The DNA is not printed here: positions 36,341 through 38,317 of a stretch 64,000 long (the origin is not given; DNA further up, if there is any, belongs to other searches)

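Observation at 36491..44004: Candidate soluble, Hdr-coupled (electron-bifurcating/confurcating) fumarate reductase / succinate dehydrogenase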

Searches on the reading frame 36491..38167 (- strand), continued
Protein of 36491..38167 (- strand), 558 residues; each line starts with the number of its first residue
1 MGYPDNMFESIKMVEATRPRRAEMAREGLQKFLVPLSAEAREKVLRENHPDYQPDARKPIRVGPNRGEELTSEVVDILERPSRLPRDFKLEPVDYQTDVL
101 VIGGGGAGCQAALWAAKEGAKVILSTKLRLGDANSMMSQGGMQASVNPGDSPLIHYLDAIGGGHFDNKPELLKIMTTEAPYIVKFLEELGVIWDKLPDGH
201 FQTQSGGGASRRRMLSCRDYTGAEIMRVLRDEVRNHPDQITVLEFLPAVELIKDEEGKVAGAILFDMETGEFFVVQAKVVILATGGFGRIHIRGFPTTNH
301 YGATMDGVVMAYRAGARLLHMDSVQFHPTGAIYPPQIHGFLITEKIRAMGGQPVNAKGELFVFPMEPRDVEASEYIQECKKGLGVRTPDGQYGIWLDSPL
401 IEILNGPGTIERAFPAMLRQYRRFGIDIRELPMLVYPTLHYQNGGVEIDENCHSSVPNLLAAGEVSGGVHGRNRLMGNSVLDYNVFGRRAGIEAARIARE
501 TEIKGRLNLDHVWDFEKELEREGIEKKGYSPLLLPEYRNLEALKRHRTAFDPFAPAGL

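Call 44: predict_structure(alignment_id=A1)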
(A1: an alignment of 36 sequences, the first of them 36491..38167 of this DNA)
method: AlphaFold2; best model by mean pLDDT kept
length: 558 residues; sequences in the alignment: 36
mean_pLDDT: 79.8   pTM: 0.83
mean pLDDT of the five models: 79.8, 78.0, 77.4, 75.6, 73.9
residues with pLDDT >= 90: 232; 70-90: 184; 50-70: 95; < 50: 47
segments of 3 or more residues with pLDDT < 50: 139-147, 159-162, 202-220, 473-476, 555-558
pLDDT, mean of each block of 10 residues (from residue 1): 88 96 90 88 89 89 95 91 89 97 90 97 91 54 47 51 61 78 75 57 35 35 73 94 93 97 89 96 77 64 77 93 72 67 70 93 80 89 88 91 92 77 90 83 79 96 78 54 86 98 94 95 88 64 54 45
secondary structure, 60 per line:
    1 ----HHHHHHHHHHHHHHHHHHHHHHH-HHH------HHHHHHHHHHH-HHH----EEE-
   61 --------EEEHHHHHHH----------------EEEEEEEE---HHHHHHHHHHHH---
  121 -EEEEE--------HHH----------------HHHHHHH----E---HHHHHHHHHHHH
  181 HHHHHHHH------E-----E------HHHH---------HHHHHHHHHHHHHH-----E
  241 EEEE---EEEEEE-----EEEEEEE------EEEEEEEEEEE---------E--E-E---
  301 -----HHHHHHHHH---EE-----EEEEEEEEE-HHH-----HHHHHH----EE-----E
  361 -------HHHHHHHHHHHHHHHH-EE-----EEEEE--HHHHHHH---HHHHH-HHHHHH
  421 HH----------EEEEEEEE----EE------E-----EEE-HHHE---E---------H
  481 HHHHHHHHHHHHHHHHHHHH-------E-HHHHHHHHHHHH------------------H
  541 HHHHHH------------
elements in order: H5-27 H38-48 E57-59 E69-71 H72-78 E95-102 H106-117 E122-126 H154-160 H169-188 H208-211 H221-234 E240-244 E248-253 E259-265 E272-282 H306-314 E325-333 H343-348 H368-383 E392-396 H399-405 H409-413 H415-422 E433-440 E459-461 H480-500 H510-521 H540-546

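Call 47: fold_search(model_id=the predicted structure, library=pdb)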
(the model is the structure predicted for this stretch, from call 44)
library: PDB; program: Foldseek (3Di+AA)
matches with E <= 10: 1928; with E <= 0.001: 1107
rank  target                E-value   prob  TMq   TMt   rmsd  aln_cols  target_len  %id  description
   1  1kf6_A                2.6e-29  1.00  0.63  0.61   5.1       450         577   30  E. coli Quinol-Fumarate Reductase with Bound Inhibitor HQNO (released 2002-03-13)
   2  7d6v_A                3.1e-28  1.00  0.63  0.59   4.4       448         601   36  Mycobacterium smegmatis Sdh1 in complex with UQ1 (released 2021-04-07)
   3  7d6x_A                5.4e-28  1.00  0.63  0.59   4.2       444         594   36  Mycobacterium smegmatis Sdh1 complex in the apo form (released 2021-04-07)
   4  5vpn_E                1.1e-27  1.00  0.62  0.60   5.0       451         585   29  E. coli Quinol fumarate reductase FrdA E245Q mutation (released 2017-06-21)
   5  5vpn_A                5.7e-27  1.00  0.63  0.61   4.8       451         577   29  E. coli Quinol fumarate reductase FrdA E245Q mutation (released 2017-06-21)
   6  6awf_A                8.3e-27  1.00  0.61  0.59   5.2       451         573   29  Escherichia coli quinol:fumarate reductase crystallized without dicarboxylate (released 2017-12-06)
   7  6c12_A                6.3e-26  1.00  0.55  0.57   6.0       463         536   30  SDHA-SDHE complex (released 2018-03-07)
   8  1qlb_A                8.7e-26  1.00  0.62  0.53   4.9       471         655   28  respiratory complex II-like fumarate reductase from Wolinella succinogenes (released 1999-11-29)
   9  6b58_C                1.0e-25  1.00  0.58  0.59   4.9       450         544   28  FrdA-SdhE assembly intermediate (released 2018-01-24)
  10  6b58_A                1.0e-25  1.00  0.57  0.59   5.1       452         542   27  FrdA-SdhE assembly intermediate (released 2018-01-24)
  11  9a55_A                2.0e-25  1.00  0.62  0.59   5.0       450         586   26  Integrative model of SDHA-ATPF by crosslinking MS and deep learning (released 2024-09-18)
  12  9fzl_2M               5.6e-25  1.00  0.59  0.55   4.6       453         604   29  Perkinsus marinus respiratory supercomplex CII2CIII2CIV2 in an intermediate state (released 2025-07-23)
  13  9fq7_2M               7.0e-25  1.00  0.60  0.55   4.5       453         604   29  Perkinsus marinus Respiratory supercomplex CII2CIII2CIV2 in c1 sate (released 2025-07-02)
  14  1e39                  8.7e-25  1.00  0.54  0.54   7.7       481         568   26  Flavocytochrome C3 from Shewanella frigidimarina histidine 365 mutated to alanine (released 2000-09-18)
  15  2fbw_A                9.7e-25  1.00  0.59  0.54   5.3       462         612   28  Avian respiratory complex II with carboxin bound (released 2005-12-20)
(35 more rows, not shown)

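Call 60: search_protein_families(library=pfam, proteins=[L034:3753-4784:+, L034:4691-5104:+, L034:5107-5532:+, L034:5808-6398:+, L034:6399-6878:+, L034:6880-8079:+, L034:8539-8916:+, L034:12269-12889:+], max_evalue=0.00001)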
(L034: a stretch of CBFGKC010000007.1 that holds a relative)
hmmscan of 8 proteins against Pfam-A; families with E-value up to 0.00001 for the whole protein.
L034:3753-4784:+ (343 aa): 4 families
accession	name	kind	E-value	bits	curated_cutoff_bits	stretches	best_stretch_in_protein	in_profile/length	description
PF06071.19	YchF-GTPase_C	-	3.3e-27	94.9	27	1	260-342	1-83/84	Protein of unknown function (DUF933)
PF01926.29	MMR_HSR1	-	8.6e-22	77.8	21.9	1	2-108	1-87/113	50S ribosome-binding GTPase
PF02824.27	TGS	-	1.2e-06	28.9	22.2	1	261-340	1-58/60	TGS domain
PF02421.24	FeoB_N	-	5.9e-06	26.3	27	0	2-43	2-42/156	Ferrous iron transport protein B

L034:4691-5104:+ (137 aa): 1 family
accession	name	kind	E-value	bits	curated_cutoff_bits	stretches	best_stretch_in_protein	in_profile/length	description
PF01250.22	Ribosomal_S6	-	1.9e-15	57.2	27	1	37-124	1-88/90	Ribosomal protein S6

L034:5107-5532:+ (141 aa): 1 family
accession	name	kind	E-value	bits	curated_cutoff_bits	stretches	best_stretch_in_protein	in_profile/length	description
PF00436.31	SSB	-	4e-32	110.8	26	1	9-113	1-104/104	Single-strand binding protein family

L034:5808-6398:+ (196 aa): 2 families
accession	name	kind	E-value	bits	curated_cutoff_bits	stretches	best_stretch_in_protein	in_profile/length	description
PF01281.25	Ribosomal_L9_N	-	2.4e-23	81.8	20.7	1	1-47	1-47/47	Ribosomal protein L9, N-terminal domain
PF03948.19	Ribosomal_L9_C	-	1.4e-18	67.5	23.2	1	64-145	2-85/86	Ribosomal protein L9, C-terminal domain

L034:6399-6878:+ (159 aa): 1 family
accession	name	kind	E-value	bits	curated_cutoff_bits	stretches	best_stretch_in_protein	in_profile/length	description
PF02577.19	BFN_dom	-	8.1e-37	125.9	27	1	19-130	1-110/112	Bifunctional nuclease domain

L034:6880-8079:+ (399 aa): 3 families
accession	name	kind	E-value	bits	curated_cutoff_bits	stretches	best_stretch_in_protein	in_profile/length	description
PF00579.31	tRNA-synt_1b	-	2.8e-75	253.8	21.1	1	34-321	2-292/292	tRNA synthetases class I (W and Y)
PF22421.1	SYY_C-terminal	-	3.8e-11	43.2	27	1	325-381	6-62/83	Tyrosine--tRNA ligase SYY-like C-terminal domain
PF01479.30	S4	-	3.1e-07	30.5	22.8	1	339-376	2-39/48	S4 domain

L034:8539-8916:+ (125 aa): 2 families
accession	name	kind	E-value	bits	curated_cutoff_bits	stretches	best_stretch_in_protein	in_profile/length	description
PF11964.13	SpoIIAA-like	-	3.3e-07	31.4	25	1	13-120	1-106/106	SpoIIAA-like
PF25056.1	DUF7793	-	7.4e-06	26.4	26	1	11-121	5-111/113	Domain of unknown function (DUF7793)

L034:12269-12889:+ (206 aa): 1 family
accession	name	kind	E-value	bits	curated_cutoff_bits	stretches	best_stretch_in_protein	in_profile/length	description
PF14333.11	DUF4389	-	1.4e-26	92.6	25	2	40-102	12-74/76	Domain of unknown function (DUF4389)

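Call 69: search_protein_families(library=pfam, proteins=[L017:2175-3206:+, L017:3196-4449:+, L017:5846-9223:+, L017:11680-14376:+, L017:14819-15892:+, L017:15921-17063:+, L017:17258-18013:+, L017:18020-19009:+], max_evalue=0.000001)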
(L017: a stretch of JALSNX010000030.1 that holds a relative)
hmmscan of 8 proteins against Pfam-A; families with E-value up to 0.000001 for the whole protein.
L017:2175-3206:+ (343 aa): 1 family
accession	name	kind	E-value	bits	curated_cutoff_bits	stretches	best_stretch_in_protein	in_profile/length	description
PF00217.24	ATP-gua_Ptrans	-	7.7e-34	117.3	22.4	1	64-241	27-202/203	ATP:guanido phosphotransferase, C-terminal catalytic domain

L017:3196-4449:+ (417 aa): 2 families
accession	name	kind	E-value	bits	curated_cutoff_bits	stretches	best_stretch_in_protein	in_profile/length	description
PF01979.26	Amidohydro_1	-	3.1e-24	86.3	25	1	75-413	2-345/345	Amidohydrolase family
PF07969.17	Amidohydro_3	-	2.1e-20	74.1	29.7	1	122-413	150-471/472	Amidohydrolase family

L017:5846-9223:+ (1125 aa): 20 families
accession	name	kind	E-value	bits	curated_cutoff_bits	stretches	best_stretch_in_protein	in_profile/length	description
PF07992.20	Pyr_redox_2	-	6.9e-54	183.7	26.1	1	393-687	2-291/291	Pyridine nucleotide-disulphide oxidoreductase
PF13738.12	Pyr_redox_3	-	1.5e-25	90.5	30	1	478-671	126-305/305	Pyridine nucleotide-disulphide oxidoreductase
PF00070.33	Pyr_redox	-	1.5e-18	67.5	22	1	523-595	1-79/82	Pyridine nucleotide-disulphide oxidoreductase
PF12831.13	FAD_oxidored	-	9.8e-17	61.8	27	0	148-183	3-38/416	FAD dependent oxidoreductase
PF13450.12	NAD_binding_8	-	2.3e-14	53.9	21.9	0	396-428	1-33/68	NAD(P)-binding Rossmann-like domain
PF01266.30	DAO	-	5e-14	53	27.9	0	393-423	1-31/353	FAD dependent oxidoreductase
PF14691.11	Fer4_20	-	5.5e-13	49.1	25.8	1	294-376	29-111/113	Dihydroprymidine dehydrogenase domain II, 4Fe-4S cluster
PF00890.30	FAD_binding_2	-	1e-12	48.4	20.4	0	147-182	2-37/414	FAD binding domain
PF01134.28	GIDA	-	2.1e-12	47.3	22.1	0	148-177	3-33/391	Glucose inhibited division protein A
PF03486.20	HI0933_like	-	4e-12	46.5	50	0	393-427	2-36/244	HI0933-like protein Rossmann domain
PF01262.27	AlaDh_PNT_C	-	6.9e-12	45.7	23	0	523-556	30-63/214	Alanine dehydrogenase/PNT, C-terminal domain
PF00037.32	Fer4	-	5.6e-11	42.2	21.1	0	1083-1104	2-23/24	4Fe-4S binding domain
PF13241.12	NAD_binding_7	-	9.8e-11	42.6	22.1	0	521-566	7-56/104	Putative NAD(P)-binding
PF13187.11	Fer4_9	-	2.8e-10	40.5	27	0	1058-1104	2-52/52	4Fe-4S dicluster domain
PF12838.12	Fer4_7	-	1.1e-09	39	27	1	1058-1103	2-52/52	4Fe-4S dicluster domain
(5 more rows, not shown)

L017:11680-14376:+ (898 aa): 7 families
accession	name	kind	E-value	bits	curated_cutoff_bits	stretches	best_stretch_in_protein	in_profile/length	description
PF00037.32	Fer4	-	1.5e-09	37.7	21.1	0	862-878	6-22/24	4Fe-4S binding domain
PF12838.12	Fer4_7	-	2.4e-09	37.9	27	1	832-878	1-52/52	4Fe-4S dicluster domain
PF07992.20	Pyr_redox_2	-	5e-09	36.4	26.1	0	532-642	3-90/291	Pyridine nucleotide-disulphide oxidoreductase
PF14697.11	Fer4_21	-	5.5e-08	33.3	35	0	831-876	6-53/59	4Fe-4S dicluster domain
PF13237.11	Fer4_10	-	1.2e-07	32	25.5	0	828-875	4-53/53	4Fe-4S dicluster domain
PF13187.11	Fer4_9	-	1.4e-07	31.9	27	0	832-878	1-51/52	4Fe-4S dicluster domain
PF12797.12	Fer4_2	-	9.8e-07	28.8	24.5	0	97-111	3-17/22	4Fe-4S binding domain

L017:14819-15892:+ (357 aa): 2 families
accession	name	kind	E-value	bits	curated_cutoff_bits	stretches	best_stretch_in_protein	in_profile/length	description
PF13183.11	Fer4_8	-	1.8e-08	35.2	27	1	235-313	4-68/68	4Fe-4S dicluster domain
PF04432.18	FrhB_FdhB_C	-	1.9e-07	31.5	23.3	0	137-185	86-135/150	Coenzyme F420 hydrogenase/dehydrogenase, beta subunit C terminus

L017:15921-17063:+ (380 aa): 1 family
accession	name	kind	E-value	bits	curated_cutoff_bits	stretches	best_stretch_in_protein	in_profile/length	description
PF03600.22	CitMHS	-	1.4e-38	133.3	31.9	1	13-315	6-310/336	Citrate transporter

L017:17258-18013:+ (251 aa): 2 families
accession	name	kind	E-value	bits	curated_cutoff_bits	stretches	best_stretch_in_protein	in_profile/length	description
PF17124.11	ThiJ_like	-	2.9e-32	112.4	30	1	8-185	1-176/186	ThiJ/PfpI family-like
PF01965.30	DJ-1_PfpI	-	4.7e-16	59.5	26.6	1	2-143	1-110/165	DJ-1/PfpI family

L017:18020-19009:+ (329 aa): 1 family
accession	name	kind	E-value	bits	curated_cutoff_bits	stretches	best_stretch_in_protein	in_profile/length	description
PF10503.15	Esterase_PHB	-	2.9e-08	33.7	23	1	48-180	3-126/219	Esterase PHB depolymerase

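Call 70: search_protein_representatives(protein=window:36491-38167:-)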
Query: 558 residues. Proteins with E-value up to 0.001 (for the whole library): 17350; up to 1e-10: 7843; up to 1e-30: 2228. The best 150 are listed.
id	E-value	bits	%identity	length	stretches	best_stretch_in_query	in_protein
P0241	3.4e-186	637.0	55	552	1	2-543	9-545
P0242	8.1e-140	483.9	44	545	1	34-540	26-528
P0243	1.1e-133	463.6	46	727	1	30-534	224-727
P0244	1.5e-126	440.1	59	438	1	185-539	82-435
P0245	1.3e-122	427.1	59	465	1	97-430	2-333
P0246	4.5e-115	402.2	42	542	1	34-553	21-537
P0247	2.2e-114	399.9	56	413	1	163-510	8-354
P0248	4.5e-114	398.9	45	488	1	20-497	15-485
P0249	4.6e-113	395.6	59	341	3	317-450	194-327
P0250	3.3e-110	386.1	43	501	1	20-511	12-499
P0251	3.1e-108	379.6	43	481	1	36-496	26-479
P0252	1.2e-100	354.6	54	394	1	1-312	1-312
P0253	1.5e-99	350.9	42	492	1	61-501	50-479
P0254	3.9e-98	346.3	56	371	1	90-366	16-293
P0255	5.4e-96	339.2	41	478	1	36-498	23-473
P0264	2.0e-85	304.3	43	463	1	40-423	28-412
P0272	4.2e-76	273.5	41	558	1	95-515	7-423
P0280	2.2e-72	261.2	41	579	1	95-503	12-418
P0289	7.8e-68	246.3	37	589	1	96-535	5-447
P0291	9.8e-68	245.9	39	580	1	96-532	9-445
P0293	1.9e-67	245.0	37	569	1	96-512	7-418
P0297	8.6e-66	239.5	41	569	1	96-500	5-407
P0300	4.7e-65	237.1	40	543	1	98-496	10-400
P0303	1.6e-64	235.3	39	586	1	96-500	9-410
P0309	2.2e-63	231.6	38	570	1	96-501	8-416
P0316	5.1e-62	227.1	37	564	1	91-515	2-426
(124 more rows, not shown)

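Call 71: list_cluster_members(proteins=[P0241, P0242, P0243, P0246, P0248, P0250, P0251, P0255, P0272, P0280])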
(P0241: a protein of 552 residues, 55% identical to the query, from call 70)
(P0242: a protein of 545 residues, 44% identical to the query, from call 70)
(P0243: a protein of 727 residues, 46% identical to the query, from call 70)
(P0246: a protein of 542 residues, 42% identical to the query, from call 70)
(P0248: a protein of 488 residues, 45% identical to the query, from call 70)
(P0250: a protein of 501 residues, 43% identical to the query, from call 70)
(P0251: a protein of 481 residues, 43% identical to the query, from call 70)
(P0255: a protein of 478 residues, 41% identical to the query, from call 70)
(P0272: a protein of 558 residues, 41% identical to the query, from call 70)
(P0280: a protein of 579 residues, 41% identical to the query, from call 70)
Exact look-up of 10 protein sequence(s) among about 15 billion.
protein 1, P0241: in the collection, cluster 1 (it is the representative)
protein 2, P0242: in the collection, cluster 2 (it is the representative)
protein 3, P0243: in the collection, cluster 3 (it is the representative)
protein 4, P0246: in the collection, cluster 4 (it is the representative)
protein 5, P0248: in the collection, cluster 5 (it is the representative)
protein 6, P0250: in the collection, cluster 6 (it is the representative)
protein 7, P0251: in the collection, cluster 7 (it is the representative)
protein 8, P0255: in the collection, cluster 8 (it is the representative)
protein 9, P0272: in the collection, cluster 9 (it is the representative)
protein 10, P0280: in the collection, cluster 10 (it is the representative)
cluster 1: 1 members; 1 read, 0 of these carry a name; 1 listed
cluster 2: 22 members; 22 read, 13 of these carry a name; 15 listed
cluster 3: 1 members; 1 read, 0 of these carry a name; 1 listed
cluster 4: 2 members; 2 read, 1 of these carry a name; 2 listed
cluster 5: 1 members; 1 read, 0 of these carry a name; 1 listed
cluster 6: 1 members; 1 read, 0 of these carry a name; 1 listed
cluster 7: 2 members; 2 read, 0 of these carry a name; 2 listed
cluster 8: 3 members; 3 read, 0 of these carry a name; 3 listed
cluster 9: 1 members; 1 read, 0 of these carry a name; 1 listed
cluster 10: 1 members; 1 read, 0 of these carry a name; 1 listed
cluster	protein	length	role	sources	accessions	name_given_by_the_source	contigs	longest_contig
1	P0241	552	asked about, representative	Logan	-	-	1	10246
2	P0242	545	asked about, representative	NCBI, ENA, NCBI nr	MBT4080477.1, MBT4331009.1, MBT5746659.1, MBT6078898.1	MAG: FAD-binding protein [Gammaproteobacteria bacterium] | FAD-binding protein [Gammaproteobacteria bacterium]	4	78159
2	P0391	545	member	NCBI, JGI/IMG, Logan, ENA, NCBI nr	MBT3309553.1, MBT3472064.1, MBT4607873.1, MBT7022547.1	MAG: FAD-binding protein [Gammaproteobacteria bacterium] | succinate dehydrogenase / fumarate reductase flavoprotein subunit/L-aspartate oxidase | FAD-binding protein [Gammaproteobacteria bacterium]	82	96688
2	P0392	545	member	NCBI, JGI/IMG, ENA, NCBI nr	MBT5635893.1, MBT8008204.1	MAG: FAD-binding protein [Gammaproteobacteria bacterium] | FAD-binding protein [Gammaproteobacteria bacterium]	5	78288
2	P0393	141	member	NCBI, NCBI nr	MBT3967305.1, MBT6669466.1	MAG: FAD-binding protein, partial [Gammaproteobacteria bacterium] | FAD-binding protein [Gammaproteobacteria bacterium]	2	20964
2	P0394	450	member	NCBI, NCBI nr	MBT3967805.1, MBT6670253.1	MAG: FAD-binding protein, partial [Gammaproteobacteria bacterium] | FAD-binding protein [Gammaproteobacteria bacterium]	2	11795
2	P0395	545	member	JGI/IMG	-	succinate dehydrogenase / fumarate reductase flavoprotein subunit/L-aspartate oxidase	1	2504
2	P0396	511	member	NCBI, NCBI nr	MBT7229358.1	MAG: FAD-binding protein, partial [Gammaproteobacteria bacterium] | FAD-binding protein [Gammaproteobacteria bacterium]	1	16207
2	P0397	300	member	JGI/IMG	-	succinate dehydrogenase / fumarate reductase flavoprotein subunit/L-aspartate oxidase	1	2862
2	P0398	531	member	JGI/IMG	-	succinate dehydrogenase / fumarate reductase flavoprotein subunit/L-aspartate oxidase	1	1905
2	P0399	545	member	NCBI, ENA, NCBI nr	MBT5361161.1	MAG: FAD-binding protein [Gammaproteobacteria bacterium] | FAD-binding protein [Gammaproteobacteria bacterium]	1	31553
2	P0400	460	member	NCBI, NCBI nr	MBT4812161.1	MAG: FAD-binding protein, partial [Thiotrichales bacterium] | FAD-binding protein [Thiotrichales bacterium]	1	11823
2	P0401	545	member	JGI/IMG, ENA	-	succinate dehydrogenase / fumarate reductase flavoprotein subunit/L-aspartate oxidase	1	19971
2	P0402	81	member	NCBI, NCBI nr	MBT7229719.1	MAG: L-aspartate oxidase, partial [Gammaproteobacteria bacterium] | L-aspartate oxidase [Gammaproteobacteria bacterium]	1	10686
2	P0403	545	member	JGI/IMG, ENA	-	-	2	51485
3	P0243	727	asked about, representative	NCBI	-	-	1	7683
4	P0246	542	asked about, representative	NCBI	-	-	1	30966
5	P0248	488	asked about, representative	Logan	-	-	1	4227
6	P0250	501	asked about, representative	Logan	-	-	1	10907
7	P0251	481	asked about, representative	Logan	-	-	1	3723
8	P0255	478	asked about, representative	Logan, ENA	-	-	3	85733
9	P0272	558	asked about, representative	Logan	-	-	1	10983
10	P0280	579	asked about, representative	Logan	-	-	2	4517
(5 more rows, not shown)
